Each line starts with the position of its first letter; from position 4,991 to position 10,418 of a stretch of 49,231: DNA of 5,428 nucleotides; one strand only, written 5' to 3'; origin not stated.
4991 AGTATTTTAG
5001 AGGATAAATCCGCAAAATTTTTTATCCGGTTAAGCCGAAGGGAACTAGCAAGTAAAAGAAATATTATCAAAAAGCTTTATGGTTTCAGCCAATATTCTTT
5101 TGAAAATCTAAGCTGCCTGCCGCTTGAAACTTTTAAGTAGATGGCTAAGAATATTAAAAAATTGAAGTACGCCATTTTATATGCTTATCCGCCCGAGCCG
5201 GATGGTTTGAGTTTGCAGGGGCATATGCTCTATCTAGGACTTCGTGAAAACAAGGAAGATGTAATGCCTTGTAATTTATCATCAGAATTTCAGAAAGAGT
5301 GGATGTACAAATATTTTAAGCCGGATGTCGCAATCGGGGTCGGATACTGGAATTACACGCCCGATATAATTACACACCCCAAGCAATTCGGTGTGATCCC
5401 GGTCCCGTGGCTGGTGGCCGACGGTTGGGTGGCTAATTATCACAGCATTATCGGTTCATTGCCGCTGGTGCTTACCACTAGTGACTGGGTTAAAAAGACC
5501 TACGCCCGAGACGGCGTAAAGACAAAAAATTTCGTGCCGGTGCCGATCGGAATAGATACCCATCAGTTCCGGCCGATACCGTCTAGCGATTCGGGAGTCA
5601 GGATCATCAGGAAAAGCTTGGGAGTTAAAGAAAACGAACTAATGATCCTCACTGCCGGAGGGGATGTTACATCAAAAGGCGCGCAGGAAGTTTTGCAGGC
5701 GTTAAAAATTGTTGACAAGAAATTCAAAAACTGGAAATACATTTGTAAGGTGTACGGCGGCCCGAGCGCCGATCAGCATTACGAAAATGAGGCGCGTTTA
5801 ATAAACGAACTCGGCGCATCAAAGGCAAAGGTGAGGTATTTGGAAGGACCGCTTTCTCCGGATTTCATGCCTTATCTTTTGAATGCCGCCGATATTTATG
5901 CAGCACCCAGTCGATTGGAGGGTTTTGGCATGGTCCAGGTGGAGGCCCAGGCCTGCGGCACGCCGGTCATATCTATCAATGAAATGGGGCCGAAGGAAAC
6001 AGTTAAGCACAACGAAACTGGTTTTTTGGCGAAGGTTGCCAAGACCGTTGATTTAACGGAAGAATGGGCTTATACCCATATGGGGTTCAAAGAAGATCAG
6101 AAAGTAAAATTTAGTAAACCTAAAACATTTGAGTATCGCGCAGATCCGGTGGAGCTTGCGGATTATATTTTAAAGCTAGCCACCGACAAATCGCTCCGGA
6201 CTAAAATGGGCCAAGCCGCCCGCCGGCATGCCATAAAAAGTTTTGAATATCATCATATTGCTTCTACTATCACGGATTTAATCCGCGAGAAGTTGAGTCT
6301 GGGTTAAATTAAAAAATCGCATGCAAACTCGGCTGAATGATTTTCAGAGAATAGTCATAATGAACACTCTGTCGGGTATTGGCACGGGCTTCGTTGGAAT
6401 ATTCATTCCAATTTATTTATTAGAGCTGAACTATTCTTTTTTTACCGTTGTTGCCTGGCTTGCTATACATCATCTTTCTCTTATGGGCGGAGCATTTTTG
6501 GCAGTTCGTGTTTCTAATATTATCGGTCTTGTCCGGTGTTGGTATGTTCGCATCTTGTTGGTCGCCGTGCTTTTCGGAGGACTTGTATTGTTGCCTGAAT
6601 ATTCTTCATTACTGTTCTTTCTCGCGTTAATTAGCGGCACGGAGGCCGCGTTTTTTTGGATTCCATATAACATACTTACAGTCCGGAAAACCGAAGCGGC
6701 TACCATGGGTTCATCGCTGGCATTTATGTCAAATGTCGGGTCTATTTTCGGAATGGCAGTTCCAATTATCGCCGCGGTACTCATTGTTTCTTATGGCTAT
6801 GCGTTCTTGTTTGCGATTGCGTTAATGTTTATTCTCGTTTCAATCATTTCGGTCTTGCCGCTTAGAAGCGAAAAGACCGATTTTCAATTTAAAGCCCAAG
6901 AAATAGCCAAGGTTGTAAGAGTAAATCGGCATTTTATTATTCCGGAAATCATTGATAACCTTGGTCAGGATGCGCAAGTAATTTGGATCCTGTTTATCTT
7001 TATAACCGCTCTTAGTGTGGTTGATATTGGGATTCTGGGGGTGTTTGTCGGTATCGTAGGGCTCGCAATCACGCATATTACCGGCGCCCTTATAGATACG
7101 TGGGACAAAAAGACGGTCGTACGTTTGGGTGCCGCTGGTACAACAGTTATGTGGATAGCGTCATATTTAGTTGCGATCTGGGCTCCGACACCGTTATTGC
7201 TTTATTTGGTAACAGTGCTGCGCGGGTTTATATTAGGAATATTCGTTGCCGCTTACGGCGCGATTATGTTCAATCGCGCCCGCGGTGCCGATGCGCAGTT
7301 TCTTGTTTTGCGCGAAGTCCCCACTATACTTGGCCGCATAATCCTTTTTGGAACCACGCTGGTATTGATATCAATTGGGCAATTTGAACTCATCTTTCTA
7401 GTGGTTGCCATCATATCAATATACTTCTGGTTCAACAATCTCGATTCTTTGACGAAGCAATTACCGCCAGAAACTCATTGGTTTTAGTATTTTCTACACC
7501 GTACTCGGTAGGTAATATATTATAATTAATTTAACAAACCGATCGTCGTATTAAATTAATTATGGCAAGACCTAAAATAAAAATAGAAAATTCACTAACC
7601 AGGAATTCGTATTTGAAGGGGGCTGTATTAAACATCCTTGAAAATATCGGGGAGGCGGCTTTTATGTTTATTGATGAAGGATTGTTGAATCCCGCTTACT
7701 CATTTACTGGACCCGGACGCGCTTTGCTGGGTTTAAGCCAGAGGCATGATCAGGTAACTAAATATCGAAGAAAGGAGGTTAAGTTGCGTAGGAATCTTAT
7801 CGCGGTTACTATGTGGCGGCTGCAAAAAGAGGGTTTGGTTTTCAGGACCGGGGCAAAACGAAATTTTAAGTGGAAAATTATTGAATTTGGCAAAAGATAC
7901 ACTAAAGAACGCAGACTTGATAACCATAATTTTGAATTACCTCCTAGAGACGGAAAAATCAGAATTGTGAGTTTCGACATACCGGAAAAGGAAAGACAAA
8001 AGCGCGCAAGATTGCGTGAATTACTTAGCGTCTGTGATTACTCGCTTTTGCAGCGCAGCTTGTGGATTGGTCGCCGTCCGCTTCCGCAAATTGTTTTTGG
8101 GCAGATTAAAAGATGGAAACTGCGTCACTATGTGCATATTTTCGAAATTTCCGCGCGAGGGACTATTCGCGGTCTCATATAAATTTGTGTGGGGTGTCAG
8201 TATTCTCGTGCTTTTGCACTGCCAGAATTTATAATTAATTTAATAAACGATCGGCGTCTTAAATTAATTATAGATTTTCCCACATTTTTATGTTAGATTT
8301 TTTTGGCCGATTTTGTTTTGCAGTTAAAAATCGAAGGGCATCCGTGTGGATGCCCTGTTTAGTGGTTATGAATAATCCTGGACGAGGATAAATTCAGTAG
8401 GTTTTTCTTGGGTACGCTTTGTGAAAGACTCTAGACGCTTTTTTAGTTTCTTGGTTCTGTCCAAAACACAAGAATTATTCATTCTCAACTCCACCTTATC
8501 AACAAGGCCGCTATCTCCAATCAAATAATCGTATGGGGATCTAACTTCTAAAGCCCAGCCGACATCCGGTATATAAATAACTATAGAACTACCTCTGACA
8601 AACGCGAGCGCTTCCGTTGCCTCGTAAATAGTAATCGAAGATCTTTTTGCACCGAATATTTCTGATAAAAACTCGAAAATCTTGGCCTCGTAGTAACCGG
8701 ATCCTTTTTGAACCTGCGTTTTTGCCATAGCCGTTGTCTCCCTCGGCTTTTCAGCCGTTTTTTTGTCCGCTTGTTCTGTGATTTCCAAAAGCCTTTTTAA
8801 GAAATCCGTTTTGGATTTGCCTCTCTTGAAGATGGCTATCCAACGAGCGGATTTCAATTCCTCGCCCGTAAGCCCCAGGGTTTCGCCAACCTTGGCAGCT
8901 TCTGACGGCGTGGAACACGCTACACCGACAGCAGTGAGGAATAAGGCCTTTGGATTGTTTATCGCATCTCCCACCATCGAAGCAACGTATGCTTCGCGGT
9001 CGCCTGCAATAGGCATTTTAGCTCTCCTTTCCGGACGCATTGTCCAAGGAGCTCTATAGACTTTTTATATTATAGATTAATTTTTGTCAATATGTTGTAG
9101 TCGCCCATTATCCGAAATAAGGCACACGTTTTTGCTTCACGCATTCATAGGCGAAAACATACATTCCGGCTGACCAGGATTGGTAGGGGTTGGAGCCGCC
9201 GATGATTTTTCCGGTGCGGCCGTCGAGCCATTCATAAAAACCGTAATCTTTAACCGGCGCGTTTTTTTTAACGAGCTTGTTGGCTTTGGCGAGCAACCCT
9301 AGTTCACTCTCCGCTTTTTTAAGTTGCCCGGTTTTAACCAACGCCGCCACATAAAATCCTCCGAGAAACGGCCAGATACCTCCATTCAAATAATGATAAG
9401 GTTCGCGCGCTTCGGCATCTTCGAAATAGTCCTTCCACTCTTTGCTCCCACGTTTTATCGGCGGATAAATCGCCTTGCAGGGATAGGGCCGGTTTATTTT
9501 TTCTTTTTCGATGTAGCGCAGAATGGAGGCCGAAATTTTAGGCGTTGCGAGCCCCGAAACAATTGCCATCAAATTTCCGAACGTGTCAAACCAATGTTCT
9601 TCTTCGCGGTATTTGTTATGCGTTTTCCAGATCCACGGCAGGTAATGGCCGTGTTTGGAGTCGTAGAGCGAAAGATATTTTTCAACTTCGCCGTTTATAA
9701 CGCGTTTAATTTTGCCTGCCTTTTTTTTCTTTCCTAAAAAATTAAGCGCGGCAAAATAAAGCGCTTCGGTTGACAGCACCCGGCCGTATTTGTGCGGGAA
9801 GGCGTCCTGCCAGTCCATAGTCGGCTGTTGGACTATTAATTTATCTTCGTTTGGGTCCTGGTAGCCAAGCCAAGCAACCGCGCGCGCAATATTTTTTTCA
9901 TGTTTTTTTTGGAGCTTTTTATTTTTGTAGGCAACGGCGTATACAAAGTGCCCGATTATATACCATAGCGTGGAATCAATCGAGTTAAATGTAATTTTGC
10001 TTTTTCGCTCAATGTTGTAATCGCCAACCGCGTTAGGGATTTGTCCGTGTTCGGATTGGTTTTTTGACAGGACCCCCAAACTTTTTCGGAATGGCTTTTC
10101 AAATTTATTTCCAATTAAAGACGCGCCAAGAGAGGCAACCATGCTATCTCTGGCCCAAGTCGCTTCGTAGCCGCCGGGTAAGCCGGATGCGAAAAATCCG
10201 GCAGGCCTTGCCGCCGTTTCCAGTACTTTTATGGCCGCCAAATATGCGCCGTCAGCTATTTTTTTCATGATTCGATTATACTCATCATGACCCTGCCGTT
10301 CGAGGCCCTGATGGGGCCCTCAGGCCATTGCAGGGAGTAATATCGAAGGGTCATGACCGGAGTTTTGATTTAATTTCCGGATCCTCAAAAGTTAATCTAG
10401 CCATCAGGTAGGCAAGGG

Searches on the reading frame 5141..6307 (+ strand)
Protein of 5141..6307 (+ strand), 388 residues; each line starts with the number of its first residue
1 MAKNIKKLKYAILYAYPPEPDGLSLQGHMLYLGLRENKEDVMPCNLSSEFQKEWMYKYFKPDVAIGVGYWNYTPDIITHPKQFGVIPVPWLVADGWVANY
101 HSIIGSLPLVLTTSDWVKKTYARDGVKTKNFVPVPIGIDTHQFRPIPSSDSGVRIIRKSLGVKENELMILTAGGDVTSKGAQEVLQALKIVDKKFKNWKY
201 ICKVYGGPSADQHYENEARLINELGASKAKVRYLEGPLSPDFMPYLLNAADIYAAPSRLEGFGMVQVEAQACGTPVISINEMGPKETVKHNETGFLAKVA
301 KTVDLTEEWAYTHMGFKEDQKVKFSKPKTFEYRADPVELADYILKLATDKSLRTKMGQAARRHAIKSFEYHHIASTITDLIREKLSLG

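Call 15: search_protein_families(library=pfam, proteins=[window:5141-6307:+], max_evalue=0.001)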
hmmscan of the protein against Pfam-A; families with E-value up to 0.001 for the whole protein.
window:5141-6307:+ (388 aa): 4 families
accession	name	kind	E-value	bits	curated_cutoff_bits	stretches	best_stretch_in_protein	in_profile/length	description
PF00534.26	Glycos_transf_1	-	5.8e-28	98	26.4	1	155-300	4-143/172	Glycosyl transferases group 1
PF13692.12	Glyco_trans_1_4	-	1.1e-19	71.5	27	1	169-305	4-132/142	Glycosyl transferases group 1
PF20706.3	GT4-conflict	-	1.2e-12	48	26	1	139-291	173-323/385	Family 4 Glycosyltransferase in conflict systems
PF13524.12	Glyco_trans_1_2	-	2.2e-06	28.1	25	1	231-377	28-142/144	Glycosyl transferase-like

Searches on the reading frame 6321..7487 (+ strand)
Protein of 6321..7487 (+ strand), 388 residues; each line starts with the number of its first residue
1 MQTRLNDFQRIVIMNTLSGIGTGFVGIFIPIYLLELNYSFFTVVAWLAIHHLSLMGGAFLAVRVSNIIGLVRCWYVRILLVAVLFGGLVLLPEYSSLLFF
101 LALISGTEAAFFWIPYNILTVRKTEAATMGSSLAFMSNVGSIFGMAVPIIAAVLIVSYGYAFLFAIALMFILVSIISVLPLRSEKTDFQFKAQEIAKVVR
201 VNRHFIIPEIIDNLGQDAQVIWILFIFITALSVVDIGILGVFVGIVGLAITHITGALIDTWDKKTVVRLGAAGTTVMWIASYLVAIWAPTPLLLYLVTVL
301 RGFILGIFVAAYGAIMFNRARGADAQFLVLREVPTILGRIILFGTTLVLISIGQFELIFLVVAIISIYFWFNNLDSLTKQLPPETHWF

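Call 15: search_protein_families(library=pfam, proteins=[window:6321-7487:+], max_evalue=0.001)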
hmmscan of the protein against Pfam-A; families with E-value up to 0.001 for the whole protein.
window:6321-7487:+ (388 aa): 1 family
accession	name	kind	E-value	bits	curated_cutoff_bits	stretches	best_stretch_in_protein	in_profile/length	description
PF07690.21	MFS_1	-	2.8e-10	40.1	33.4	1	12-228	2-215/347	Major Facilitator Superfamily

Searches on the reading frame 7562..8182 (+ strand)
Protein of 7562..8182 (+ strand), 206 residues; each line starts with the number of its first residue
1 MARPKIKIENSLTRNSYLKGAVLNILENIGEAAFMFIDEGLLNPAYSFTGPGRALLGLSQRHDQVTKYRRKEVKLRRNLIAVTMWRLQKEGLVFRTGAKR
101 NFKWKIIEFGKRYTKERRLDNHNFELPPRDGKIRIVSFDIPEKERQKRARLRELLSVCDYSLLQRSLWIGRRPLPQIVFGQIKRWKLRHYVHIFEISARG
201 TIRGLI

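Call 15: search_protein_families(library=pfam, proteins=[window:7562-8182:+], max_evalue=0.001)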
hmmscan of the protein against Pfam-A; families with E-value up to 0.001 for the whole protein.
window:7562-8182:+ (206 aa): 1 family
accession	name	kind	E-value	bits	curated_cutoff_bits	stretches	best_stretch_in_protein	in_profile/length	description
PF20803.2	PaaX_M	-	3.3e-13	50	24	1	128-200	3-75/83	PaaX protein central Cas2-like domain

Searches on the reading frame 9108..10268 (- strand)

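Call 15: search_protein_families(library=pfam, proteins=[window:9108-10268:-], max_evalue=0.001)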
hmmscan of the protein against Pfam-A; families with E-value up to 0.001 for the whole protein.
window:9108-10268:- (386 aa): 2 families
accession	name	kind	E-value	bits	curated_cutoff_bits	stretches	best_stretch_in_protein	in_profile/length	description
PF12899.13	Glyco_hydro_100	-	6.1e-19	68.5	23.6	1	227-377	290-432/435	Alkaline and neutral invertase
PF06202.20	GDE_C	-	4.1e-14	52.7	21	1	34-368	25-363/367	Amylo-alpha-1,6-glucosidase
